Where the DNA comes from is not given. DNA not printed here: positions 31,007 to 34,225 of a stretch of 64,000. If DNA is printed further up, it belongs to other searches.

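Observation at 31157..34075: NRPS with inverted R-C-T architecture and no adenylation domain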

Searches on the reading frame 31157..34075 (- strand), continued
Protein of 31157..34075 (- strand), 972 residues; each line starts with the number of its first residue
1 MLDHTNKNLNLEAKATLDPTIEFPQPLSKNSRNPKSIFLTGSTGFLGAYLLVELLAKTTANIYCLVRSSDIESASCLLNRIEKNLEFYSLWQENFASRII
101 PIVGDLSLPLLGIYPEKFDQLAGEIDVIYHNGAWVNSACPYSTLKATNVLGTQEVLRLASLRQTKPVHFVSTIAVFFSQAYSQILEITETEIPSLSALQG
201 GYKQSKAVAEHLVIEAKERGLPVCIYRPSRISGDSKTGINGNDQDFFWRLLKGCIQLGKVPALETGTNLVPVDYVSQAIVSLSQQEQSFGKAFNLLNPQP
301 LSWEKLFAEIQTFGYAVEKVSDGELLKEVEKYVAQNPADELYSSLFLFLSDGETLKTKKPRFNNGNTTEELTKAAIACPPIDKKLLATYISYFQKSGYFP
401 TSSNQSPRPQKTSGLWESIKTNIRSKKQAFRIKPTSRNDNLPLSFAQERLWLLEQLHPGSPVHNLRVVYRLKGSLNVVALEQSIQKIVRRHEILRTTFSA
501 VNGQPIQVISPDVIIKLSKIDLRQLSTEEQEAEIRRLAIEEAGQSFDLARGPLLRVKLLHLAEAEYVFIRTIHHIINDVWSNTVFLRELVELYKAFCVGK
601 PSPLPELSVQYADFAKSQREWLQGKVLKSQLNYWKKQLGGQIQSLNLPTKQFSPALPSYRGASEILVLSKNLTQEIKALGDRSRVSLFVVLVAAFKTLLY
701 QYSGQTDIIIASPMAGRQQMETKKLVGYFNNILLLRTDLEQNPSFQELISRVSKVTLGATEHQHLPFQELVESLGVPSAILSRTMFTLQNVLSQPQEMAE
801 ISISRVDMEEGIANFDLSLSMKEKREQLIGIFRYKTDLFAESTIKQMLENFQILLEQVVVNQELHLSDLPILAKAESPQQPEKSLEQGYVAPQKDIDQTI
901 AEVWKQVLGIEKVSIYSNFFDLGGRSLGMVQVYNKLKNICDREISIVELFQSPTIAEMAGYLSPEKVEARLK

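Call 10: find_homologous_proteins(query=window:31157-34075:-, max_evalue=1e-10)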
Query window:31157-34075:- (972 aa): 1942 proteins with E <= 1e-10 among 8000 candidates; the best 120 are listed.
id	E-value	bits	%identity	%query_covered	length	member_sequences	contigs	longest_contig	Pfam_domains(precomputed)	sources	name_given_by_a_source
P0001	0.0e+0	2036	96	99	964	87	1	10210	PF00668.26,PF16363.12,PF00550.32,PF01073.26,PF07993.19,PF01370.28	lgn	-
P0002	0.0e+0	1537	73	98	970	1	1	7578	PF00668.26,PF00550.32,PF01073.26,PF07993.19,PF01370.28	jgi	jgi:thioester reductase-like protein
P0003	0.0e+0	1529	72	98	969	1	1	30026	PF00668.26,PF00550.32,PF01073.26,PF07993.19,PF01370.28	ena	-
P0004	0.0e+0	1522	71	98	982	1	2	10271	PF00668.26,PF00550.32,PF01073.26,PF07993.19,PF01370.28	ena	-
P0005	0.0e+0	1516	71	98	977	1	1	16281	PF00668.26,PF00550.32,PF01073.26,PF07993.19,PF01370.28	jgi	-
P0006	0.0e+0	1515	71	97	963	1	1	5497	PF00668.26,PF00550.32,PF01073.26,PF07993.19,PF01370.28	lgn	-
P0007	0.0e+0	1514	72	97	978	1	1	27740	PF00668.26,PF00550.32,PF01073.26,PF07993.19,PF01370.28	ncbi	-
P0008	0.0e+0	1435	67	98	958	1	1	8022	PF00668.26,PF02719.22,PF00550.32,PF01073.26,PF07993.19,PF01370.28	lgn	-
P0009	0.0e+0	1398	66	99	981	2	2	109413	PF00668.26,PF00550.32,PF01073.26,PF07993.19,PF01370.28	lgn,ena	-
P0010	0.0e+0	1356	71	88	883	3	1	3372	PF00668.26,PF00550.32,PF01073.26,PF07993.19,PF01370.28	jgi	jgi:thioester reductase-like protein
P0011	0.0e+0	1352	64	99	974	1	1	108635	PF00668.26,PF00550.32,PF01073.26,PF07993.19,PF01370.28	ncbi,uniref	ncbi:thioester reductase domain-containing protein [Scytonema sp. NUACC26]|uniref:thioester reductas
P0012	0.0e+0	1321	62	99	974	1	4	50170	PF00668.26,PF00550.32,PF01073.26,PF07993.19,PF01370.28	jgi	jgi:thioester reductase-like protein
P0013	0.0e+0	1312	61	99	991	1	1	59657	PF00668.26,PF00550.32,PF01073.26,PF07993.19,PF01370.28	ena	-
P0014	0.0e+0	1307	60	99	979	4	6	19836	PF00668.26,PF00550.32,PF01073.26,PF07993.19,PF01370.28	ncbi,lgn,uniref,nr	ncbi:thioester reductase domain-containing protein [Oscillatoria salina]|uniref:thioester reductase 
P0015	0.0e+0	1292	62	99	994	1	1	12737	PF00668.26,PF02719.22,PF00550.32,PF01073.26,PF07993.19,PF01370.28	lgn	-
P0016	0.0e+0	1284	62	99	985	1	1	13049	PF00668.26,PF00550.32,PF01073.26,PF07993.19,PF01370.28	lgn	-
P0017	0.0e+0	1280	60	99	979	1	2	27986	PF00668.26,PF00550.32,PF01073.26,PF07993.19,PF01370.28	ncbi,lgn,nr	ncbi:MAG: thioester reductase domain-containing protein [Oscillatoria sp. PMC 1068.18]|nr:thioester 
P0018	0.0e+0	1238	58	99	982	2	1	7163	PF00668.26,PF00550.32,PF01073.26,PF07993.19,PF01370.28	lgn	-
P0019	0.0e+0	1205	57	100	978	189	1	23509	PF00668.26,PF02719.22,PF00550.32,PF01073.26,PF07993.19,PF01370.28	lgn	-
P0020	0.0e+0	1193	57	99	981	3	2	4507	PF00668.26,PF00550.32,PF01073.26,PF07993.19,PF01370.28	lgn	-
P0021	0.0e+0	1167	84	65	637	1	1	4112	PF00668.26,PF00550.32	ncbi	-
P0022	0.0e+0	1130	53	99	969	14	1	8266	PF00668.26,PF00550.32,PF01073.26,PF07993.19,PF01370.28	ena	-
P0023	0.0e+0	1020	49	98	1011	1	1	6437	PF00668.26,PF02719.22,PF00550.32,PF01073.26,PF07993.19,PF01370.28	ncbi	-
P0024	0.0e+0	1013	50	98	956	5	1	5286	PF00668.26,PF00550.32,PF01073.26,PF07993.19,PF01370.28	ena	-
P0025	4.3e-298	1010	50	98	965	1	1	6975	PF00668.26,PF00550.32,PF01073.26,PF07993.19,PF01370.28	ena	-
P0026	3.5e-296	1003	49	98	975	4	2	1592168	PF00668.26,PF16363.12,PF00550.32,PF01073.26,PF07993.19,PF01370.28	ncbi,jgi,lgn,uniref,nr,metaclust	ncbi:thioester reductase domain-containing protein [Prochlorothrix hollandica]|uniref:thioester redu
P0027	1.1e-295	1002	50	98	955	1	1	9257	PF00668.26,PF00550.32,PF01073.26,PF07993.19,PF01370.28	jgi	-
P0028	5.4e-295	999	49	98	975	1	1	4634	PF00668.26,PF02719.22,PF00550.32,PF01073.26,PF07993.19,PF01370.28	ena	-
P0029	1.4e-294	998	48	98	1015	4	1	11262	PF00668.26,PF00550.32,PF01073.26,PF07993.19,PF01370.28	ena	-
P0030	2.3e-290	984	49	98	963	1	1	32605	PF00668.26,PF00550.32,PF01073.26,PF07993.19,PF01370.28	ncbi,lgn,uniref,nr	ncbi:thioester reductase-like protein [Xenococcus sp. PCC 7305]|uniref:thioester reductase domain-co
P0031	2.8e-290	984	47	98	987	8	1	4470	PF00668.26,PF16363.12,PF00550.32,PF01073.26,PF07993.19,PF01370.28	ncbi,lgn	ncbi:MAG: thioester reductase domain-containing protein [Prochlorothrix sp.]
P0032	3.4e-288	977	50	98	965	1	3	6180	PF00668.26,PF00550.32,PF01073.26,PF07993.19,PF01370.28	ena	-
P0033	4.8e-288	976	50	98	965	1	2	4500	PF00668.26,PF00550.32,PF01073.26,PF07993.19,PF01370.28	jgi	jgi:thioester reductase-like protein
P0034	2.2e-287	974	50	98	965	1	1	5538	PF00668.26,PF00550.32,PF01073.26,PF07993.19,PF01370.28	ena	-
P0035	3.1e-287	974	50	98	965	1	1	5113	PF00668.26,PF00550.32,PF01073.26,PF07993.19,PF01370.28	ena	-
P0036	1.5e-286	971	50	98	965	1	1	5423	PF00668.26,PF00550.32,PF01073.26,PF07993.19,PF01370.28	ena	-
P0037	1.3e-285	968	47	98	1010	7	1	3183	PF00668.26,PF16363.12,PF00550.32,PF01073.26,PF07993.19,PF01370.28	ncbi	ncbi:MAG: thioester reductase domain-containing protein [Prochlorothrix sp.]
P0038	5.8e-282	956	50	98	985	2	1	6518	PF00668.26,PF00550.32,PF01073.26,PF07993.19,PF01370.28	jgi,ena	jgi:thioester reductase-like protein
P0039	8.9e-281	952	47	99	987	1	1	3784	PF00668.26,PF00550.32,PF01073.26,PF07993.19,PF01370.28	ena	-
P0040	7.0e-280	949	48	98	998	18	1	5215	PF00668.26,PF00550.32,PF01073.26,PF07993.19,PF01370.28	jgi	-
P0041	1.3e-276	938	48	99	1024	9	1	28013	PF00668.26,PF00550.32,PF01073.26,PF07993.19,PF01370.28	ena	-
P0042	1.1e-274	932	47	98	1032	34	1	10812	PF00668.26,PF00550.32,PF01073.26,PF07993.19,PF01370.28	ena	-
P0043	1.3e-271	922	64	58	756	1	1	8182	PF00668.26,PF00550.32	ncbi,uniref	ncbi:MAG: hypothetical protein F6K37_25590, partial [Moorea sp. SIO4E2]|uniref:condensation domain-c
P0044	2.1e-267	908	47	98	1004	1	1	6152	PF00668.26,PF00550.32,PF01073.26,PF07993.19,PF01370.28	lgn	-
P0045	6.0e-267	906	45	56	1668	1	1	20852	PF00668.26,PF00550.32,PF00501.35,PF13193.13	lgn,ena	-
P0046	5.9e-266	903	45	98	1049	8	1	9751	PF00668.26,PF00550.32,PF01073.26,PF07993.19,PF01370.28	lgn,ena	-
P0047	3.0e-264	898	50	91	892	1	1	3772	PF00668.26,PF00550.32,PF07993.19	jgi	jgi:thioester reductase-like protein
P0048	1.2e-261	889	48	46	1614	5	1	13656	PF00668.26,PF00550.32,PF00501.35,PF13193.13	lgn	-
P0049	3.8e-261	887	47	48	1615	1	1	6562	PF00668.26,PF00550.32,PF00501.35,PF13193.13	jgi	jgi:amino acid adenylation domain-containing protein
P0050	8.0e-258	876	45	49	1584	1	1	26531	PF00668.26,PF00550.32,PF00501.35,PF13193.13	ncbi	-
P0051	1.6e-250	852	40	59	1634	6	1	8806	PF00668.26,PF00550.32,PF18563.7,PF00501.35,PF13193.13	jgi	jgi:amino acid adenylation domain-containing protein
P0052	9.6e-249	846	43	51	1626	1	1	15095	PF00668.26,PF00550.32,PF18563.7,PF00501.35,PF13193.13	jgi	-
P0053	2.2e-248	845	43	57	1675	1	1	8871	PF00668.26,PF00550.32,PF00501.35,PF13193.13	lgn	-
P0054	3.9e-247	841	48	49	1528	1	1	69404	PF00668.26,PF02719.22,PF00550.32,PF01073.26,PF00501.35,PF13193.13,PF07993.19,PF01370.28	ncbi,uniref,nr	ncbi:non-ribosomal peptide synthetase [Hydrococcus rivularis NIES-593]|uniref:Non-ribosomal peptide 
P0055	2.4e-246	838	47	46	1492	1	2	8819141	PF00668.26,PF02719.22,PF00550.32,PF01073.26,PF00501.35,PF13193.13,PF07993.19,PF01370.28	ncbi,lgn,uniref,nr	ncbi:nonribosomal protein synthetase [Scytonema sp. HK-05]|uniref:non-ribosomal peptide synthetase f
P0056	4.0e-246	838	49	46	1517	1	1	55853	PF00668.26,PF16363.12,PF02719.22,PF00550.32,PF01073.26,PF00501.35,PF13193.13,PF07993.19,PF01370.28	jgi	jgi:amino acid adenylation domain-containing protein/thioester reductase-like protein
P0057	2.3e-245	835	47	47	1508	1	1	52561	PF00668.26,PF02719.22,PF00550.32,PF01073.26,PF00501.35,PF13193.13,PF07993.19,PF01370.28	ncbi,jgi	jgi:amino acid adenylation domain-containing protein/thioester reductase-like protein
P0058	1.2e-244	833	38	57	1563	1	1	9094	PF00668.26,PF00550.32,PF00501.35,PF13193.13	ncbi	ncbi:MAG TPA: amino acid adenylation domain-containing protein, partial [Pyrinomonadaceae bacterium]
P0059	1.9e-244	832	48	46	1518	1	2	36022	PF00668.26,PF00550.32,PF01073.26,PF00501.35,PF13193.13,PF07993.19,PF01370.28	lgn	-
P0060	9.7e-244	830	47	47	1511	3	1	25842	PF00668.26,PF02719.22,PF00550.32,PF01073.26,PF00501.35,PF13193.13,PF07993.19,PF01370.28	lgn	-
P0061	1.1e-243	830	47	46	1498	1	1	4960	PF00668.26,PF02719.22,PF00550.32,PF01073.26,PF00501.35,PF13193.13,PF07993.19,PF01370.28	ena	-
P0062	1.1e-243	830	43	51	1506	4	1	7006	PF00668.26,PF00550.32,PF00501.35,PF13193.13,PF07993.19,PF01370.28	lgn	-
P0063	1.7e-243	829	45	47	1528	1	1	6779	PF00668.26,PF00550.32,PF00501.35,PF13193.13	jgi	jgi:amino acid adenylation domain-containing protein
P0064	5.1e-243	827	44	46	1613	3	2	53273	PF00668.26,PF02719.22,PF00550.32,PF01073.26,PF00501.35,PF13193.13,PF07993.19,PF01370.28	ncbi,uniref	ncbi:amino acid adenylation domain-containing protein [Microcoleus vaginatus]|uniref:amino acid aden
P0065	1.0e-242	826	46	48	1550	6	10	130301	PF00668.26,PF04321.24,PF00550.32,PF01073.26,PF18563.7,PF00501.35,PF13193.13,PF07993.19,PF01370.28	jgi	jgi:myxalamid-type nonribosomal peptide synthetase MxaA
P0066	3.4e-242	825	49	43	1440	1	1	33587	PF00668.26,PF02719.22,PF00550.32,PF01073.26,PF00501.35,PF13193.13,PF07993.19,PF01370.28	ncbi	ncbi:MAG: amino acid adenylation domain-containing protein, partial [Candidatus Bipolaricaulia bacte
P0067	1.7e-241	822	48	46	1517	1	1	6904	PF00668.26,PF02719.22,PF00550.32,PF01073.26,PF00501.35,PF13193.13,PF07993.19,PF01370.28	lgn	-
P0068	2.2e-241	822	45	47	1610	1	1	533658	PF00668.26,PF00550.32,PF18563.7,PF00501.35,PF13193.13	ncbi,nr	ncbi:amino acid adenylation domain-containing protein [Mastigocladus laminosus UU774]|nr:amino acid 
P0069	2.8e-241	822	47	46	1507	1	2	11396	PF00668.26,PF02719.22,PF00550.32,PF01073.26,PF18563.7,PF00501.35,PF13193.13,PF07993.19,PF01370.28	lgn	-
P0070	1.4e-240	819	46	48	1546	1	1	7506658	PF00668.26,PF04321.24,PF02719.22,PF00550.32,PF01073.26,PF18563.7,PF00501.35,PF13193.13,PF07993.19,PF01370.28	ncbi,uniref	ncbi:non-ribosomal peptide synthetase [Egbenema bharatensis]|uniref:non-ribosomal peptide synthetase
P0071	1.8e-240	819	45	45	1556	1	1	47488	PF00668.26,PF00550.32,PF00501.35,PF13193.13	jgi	jgi:amino acid adenylation domain-containing protein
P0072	2.1e-240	819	50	45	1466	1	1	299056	PF00668.26,PF02719.22,PF00550.32,PF01073.26,PF00501.35,PF13193.13,PF07993.19,PF01370.28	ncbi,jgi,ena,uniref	ncbi:amino acid adenylation domain-containing protein [Scytonema sp. PCC 10023]|uniref:non-ribosomal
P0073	2.7e-240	818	44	49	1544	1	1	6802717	PF00668.26,PF00550.32,PF00501.35,PF13193.13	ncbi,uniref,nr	ncbi:hypothetical protein ANSO36C_55180 [Nostoc cf. commune SO-36]|uniref:Carrier domain-containing 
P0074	4.0e-240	818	48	46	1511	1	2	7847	PF00668.26,PF16363.12,PF02719.22,PF00550.32,PF01073.26,PF00501.35,PF13193.13,PF07993.19,PF01370.28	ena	-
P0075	5.0e-240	817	46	48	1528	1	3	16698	PF00668.26,PF00550.32,PF01073.26,PF00501.35,PF13193.13,PF07993.19,PF01370.28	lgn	-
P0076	1.2e-239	816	47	47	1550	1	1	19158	PF00668.26,PF02719.22,PF00550.32,PF01073.26,PF18563.7,PF00501.35,PF13193.13,PF07993.19,PF01370.28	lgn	-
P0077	5.4e-239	814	42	57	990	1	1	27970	PF00668.26,PF16363.12,PF02719.22,PF00550.32,PF01073.26,PF07993.19,PF01370.28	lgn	-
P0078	1.3e-238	813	47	47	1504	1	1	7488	PF00668.26,PF16363.12,PF02719.22,PF00550.32,PF01073.26,PF00501.35,PF13193.13,PF07993.19,PF01370.28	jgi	jgi:amino acid adenylation domain-containing protein/thioester reductase-like protein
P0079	2.9e-238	812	47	47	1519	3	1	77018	PF00668.26,PF00550.32,PF01073.26,PF18563.7,PF00501.35,PF13193.13,PF07993.19,PF01370.28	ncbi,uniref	ncbi:amino acid adenylation domain-containing protein [Anabaena sp. WFMT]|uniref:amino acid adenylat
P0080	7.3e-238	810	45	43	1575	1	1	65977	PF00668.26,PF00550.32,PF00501.35,PF13193.13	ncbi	-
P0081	7.5e-238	810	48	46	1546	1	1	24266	PF00668.26,PF16363.12,PF00550.32,PF01073.26,PF18563.7,PF00501.35,PF13193.13,PF07993.19,PF01370.28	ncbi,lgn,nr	ncbi:MAG: amino acid adenylation domain-containing protein [Nostoc sp. LLA-1]|nr:amino acid adenylat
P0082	8.7e-238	810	47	46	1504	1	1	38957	PF00668.26,PF02719.22,PF00550.32,PF01073.26,PF00501.35,PF13193.13,PF07993.19,PF01370.28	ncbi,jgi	jgi:amino acid adenylation domain-containing protein/thioester reductase-like protein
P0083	2.1e-236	805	46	46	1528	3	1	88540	PF00668.26,PF02719.22,PF00550.32,PF01073.26,PF18563.7,PF00501.35,PF13193.13,PF07993.19,PF01370.28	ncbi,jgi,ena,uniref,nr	ncbi:MAG: amino acid adenylation domain-containing protein [Drouetiella hepatica Uher 2000/2452]|jgi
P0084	2.3e-236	805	46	49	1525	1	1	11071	PF00668.26,PF16363.12,PF02719.22,PF00550.32,PF01073.26,PF18563.7,PF00501.35,PF13193.13,PF07993.19,PF01370.28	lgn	-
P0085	3.8e-236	805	47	46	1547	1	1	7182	PF00668.26,PF04321.24,PF16363.12,PF02719.22,PF00550.32,PF01073.26,PF18563.7,PF00501.35,PF13193.13,PF07993.19,PF01370.28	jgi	jgi:amino acid adenylation domain-containing protein/thioester reductase-like protein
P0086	4.0e-236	804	47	46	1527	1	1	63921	PF00668.26,PF04321.24,PF16363.12,PF02719.22,PF00550.32,PF01073.26,PF18563.7,PF00501.35,PF13193.13,PF07993.19,PF01370.28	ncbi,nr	ncbi:MAG: amino acid adenylation domain-containing protein [Nostoc sp. TH1S01]|nr:amino acid adenyla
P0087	5.5e-236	804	48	46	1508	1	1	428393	PF00668.26,PF04321.24,PF16363.12,PF02719.22,PF00550.32,PF01073.26,PF00501.35,PF13193.13,PF07993.19,PF01370.28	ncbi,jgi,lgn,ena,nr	ncbi:MAG: amino acid adenylation domain-containing protein [Desmonostoc vinosum HA7617-LM4]|jgi:amin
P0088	6.8e-236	804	48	45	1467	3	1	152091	PF00668.26,PF00550.32,PF01073.26,PF00501.35,PF13193.13,PF07993.19,PF01370.28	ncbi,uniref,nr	ncbi:non-ribosomal peptide synthetase [Nostoc sp. FACHB-190]|uniref:non-ribosomal peptide synthetase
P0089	8.8e-236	803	49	45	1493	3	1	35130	PF00668.26,PF16363.12,PF00550.32,PF01073.26,PF00501.35,PF13193.13,PF07993.19,PF01370.28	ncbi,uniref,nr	ncbi:non-ribosomal peptide synthetase [Brasilonema octagenarum UFV-OR1]|uniref:Non-ribosomal peptide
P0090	1.1e-235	803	46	48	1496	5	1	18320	PF00668.26,PF16363.12,PF02719.22,PF00550.32,PF01073.26,PF00501.35,PF13193.13,PF07993.19,PF01370.28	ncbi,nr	ncbi:non-ribosomal peptide synthetase [Fischerella thermalis CCMEE 5319]|nr:non-ribosomal peptide sy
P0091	3.4e-235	801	46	46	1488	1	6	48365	PF00668.26,PF00550.32,PF01073.26,PF00501.35,PF13193.13,PF07993.19,PF01370.28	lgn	-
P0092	3.0e-234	798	48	45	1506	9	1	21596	PF00668.26,PF02719.22,PF00550.32,PF01073.26,PF00501.35,PF13193.13,PF07993.19,PF01370.28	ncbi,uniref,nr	ncbi:non-ribosomal peptide synthetase [Nostoc sp. 2RC]|uniref:non-ribosomal peptide synthetase famil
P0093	5.4e-234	797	46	46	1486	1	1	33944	PF00668.26,PF16363.12,PF02719.22,PF00550.32,PF01073.26,PF00501.35,PF13193.13,PF07993.19,PF01370.28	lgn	-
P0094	1.4e-233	796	45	45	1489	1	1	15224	PF00668.26,PF00550.32,PF01073.26,PF00501.35,PF13193.13,PF07993.19,PF01370.28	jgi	jgi:amino acid adenylation domain-containing protein/thioester reductase-like protein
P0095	2.1e-233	795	49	46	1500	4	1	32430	PF00668.26,PF02719.22,PF00550.32,PF01073.26,PF00501.35,PF13193.13,PF07993.19,PF01370.28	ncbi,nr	ncbi:MAG: amino acid adenylation domain-containing protein [Pleurocapsa sp. CRU_1_2]|nr:amino acid a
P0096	2.7e-233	795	45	48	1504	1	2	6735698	PF00668.26,PF02719.22,PF00550.32,PF01073.26,PF00501.35,PF13193.13,PF07993.19,PF01370.28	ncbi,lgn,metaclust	metaclust:status=active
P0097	1.5e-232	793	47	45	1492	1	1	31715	PF00668.26,PF16363.12,PF02719.22,PF00550.32,PF01073.26,PF00501.35,PF13193.13,PF07993.19,PF01370.28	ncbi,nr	ncbi:amino acid adenylation domain-containing protein [Halotia wernerae UHCC 0503]|nr:amino acid ade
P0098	3.4e-232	791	46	47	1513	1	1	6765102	PF00668.26,PF16363.12,PF00550.32,PF01073.26,PF18563.7,PF00501.35,PF13193.13,PF07993.19,PF01370.28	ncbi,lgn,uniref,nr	ncbi:non-ribosomal peptide synthetase [Nostoc sp. TCL26-01]|uniref:non-ribosomal peptide synthetase 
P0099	3.7e-232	791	45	47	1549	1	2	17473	PF00668.26,PF02719.22,PF00550.32,PF01073.26,PF18563.7,PF00501.35,PF13193.13,PF07993.19,PF01370.28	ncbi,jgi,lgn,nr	ncbi:MAG: amino acid adenylation domain-containing protein [Aphanocapsa sp. GSE-SYN-MK-11-07L]|jgi:a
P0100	6.0e-232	791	48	45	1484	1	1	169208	PF00668.26,PF16363.12,PF02719.22,PF00550.32,PF01073.26,PF00501.35,PF13193.13,PF07993.19,PF01370.28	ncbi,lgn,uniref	ncbi:MAG: amino acid adenylation domain-containing protein [Nostoc sp.]|uniref:non-ribosomal peptide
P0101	1.3e-231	789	43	50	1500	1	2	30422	PF00668.26,PF02719.22,PF00550.32,PF01073.26,PF00501.35,PF13193.13,PF07993.19,PF01370.28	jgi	jgi:amino acid adenylation domain-containing protein/thioester reductase-like protein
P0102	4.2e-231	788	45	48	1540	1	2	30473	PF00668.26,PF02719.22,PF00550.32,PF01073.26,PF18563.7,PF00501.35,PF13193.13,PF07993.19,PF01370.28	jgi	jgi:amino acid adenylation domain-containing protein/thioester reductase-like protein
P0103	5.0e-231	788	49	45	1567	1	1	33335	PF00668.26,PF16363.12,PF02719.22,PF00550.32,PF01073.26,PF00501.35,PF13193.13,PF07993.19,PF01370.28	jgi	jgi:myxalamid-type nonribosomal peptide synthetase MxaA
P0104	6.5e-231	787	46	46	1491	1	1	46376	PF00668.26,PF02719.22,PF00550.32,PF01073.26,PF00501.35,PF13193.13,PF07993.19,PF01370.28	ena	-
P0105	1.3e-230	786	48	45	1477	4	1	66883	PF00668.26,PF16363.12,PF02719.22,PF00550.32,PF01073.26,PF00501.35,PF13193.13,PF07993.19,PF01370.28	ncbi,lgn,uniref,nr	ncbi:amino acid adenylation domain-containing protein [Nostoc sp. DedSLP04]|uniref:non-ribosomal pep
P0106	2.5e-230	785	42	46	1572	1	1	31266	PF00668.26,PF00550.32,PF00501.35,PF13193.13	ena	-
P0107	4.4e-230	784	49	45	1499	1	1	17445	PF00668.26,PF00550.32,PF01073.26,PF00501.35,PF13193.13,PF07993.19,PF01370.28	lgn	-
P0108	7.9e-230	784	48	46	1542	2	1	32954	PF00668.26,PF16363.12,PF00550.32,PF01073.26,PF00501.35,PF13193.13,PF07993.19,PF01370.28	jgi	jgi:amino acid adenylation domain-containing protein/thioester reductase-like protein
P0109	9.1e-230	783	44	45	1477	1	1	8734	PF00668.26,PF16363.12,PF00550.32,PF01073.26,PF00501.35,PF13193.13,PF07993.19,PF01370.28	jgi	-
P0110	1.0e-229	783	42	47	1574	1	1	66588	PF00668.26,PF00550.32,PF00501.35,PF13193.13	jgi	jgi:amino acid adenylation domain-containing protein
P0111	1.1e-229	783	44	50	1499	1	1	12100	PF00668.26,PF02719.22,PF00550.32,PF00501.35,PF13193.13,PF07993.19,PF01370.28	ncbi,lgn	ncbi:MAG TPA: amino acid adenylation domain-containing protein [Leptolyngbyaceae cyanobacterium]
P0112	3.1e-229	782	45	47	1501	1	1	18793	PF00668.26,PF02719.22,PF00550.32,PF01073.26,PF00501.35,PF13193.13,PF07993.19,PF01370.28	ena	-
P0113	3.7e-229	781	46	46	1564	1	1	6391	PF00668.26,PF02719.22,PF00550.32,PF01073.26,PF18563.7,PF00501.35,PF13193.13,PF07993.19,PF01370.28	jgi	jgi:myxalamid-type nonribosomal peptide synthetase MxaA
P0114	3.9e-229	781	47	46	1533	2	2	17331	PF00668.26,PF02719.22,PF00550.32,PF01073.26,PF18563.7,PF00501.35,PF13193.13,PF07993.19,PF01370.28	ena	-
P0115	4.0e-229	781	44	50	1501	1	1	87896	PF00668.26,PF02719.22,PF00550.32,PF01073.26,PF00501.35,PF13193.13,PF07993.19,PF01370.28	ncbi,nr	ncbi:MAG: amino acid adenylation domain-containing protein [Aulosira sp. DedQUE10]|nr:amino acid ade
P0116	1.1e-228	780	44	47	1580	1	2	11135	PF00668.26,PF00550.32,PF00501.35,PF13193.13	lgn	-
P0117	1.2e-228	780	46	46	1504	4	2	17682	PF00668.26,PF02719.22,PF00550.32,PF01073.26,PF00501.35,PF13193.13,PF07993.19,PF01370.28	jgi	jgi:amino acid adenylation domain-containing protein/thioester reductase-like protein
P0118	1.2e-228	780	44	47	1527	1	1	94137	PF00668.26,PF00550.32,PF01073.26,PF18563.7,PF00501.35,PF13193.13,PF07993.19,PF01370.28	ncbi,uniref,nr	ncbi:amino acid adenylation domain-containing protein [Anabaena cylindrica UHCC 0172]|uniref:non-rib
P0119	1.9e-228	779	46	47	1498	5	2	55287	PF00668.26,PF02719.22,PF00550.32,PF01073.26,PF00501.35,PF13193.13,PF07993.19,PF01370.28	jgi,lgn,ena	-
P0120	3.4e-228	778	46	48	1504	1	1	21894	PF00668.26,PF02719.22,PF00550.32,PF01073.26,PF00501.35,PF13193.13,PF07993.19,PF01370.28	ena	-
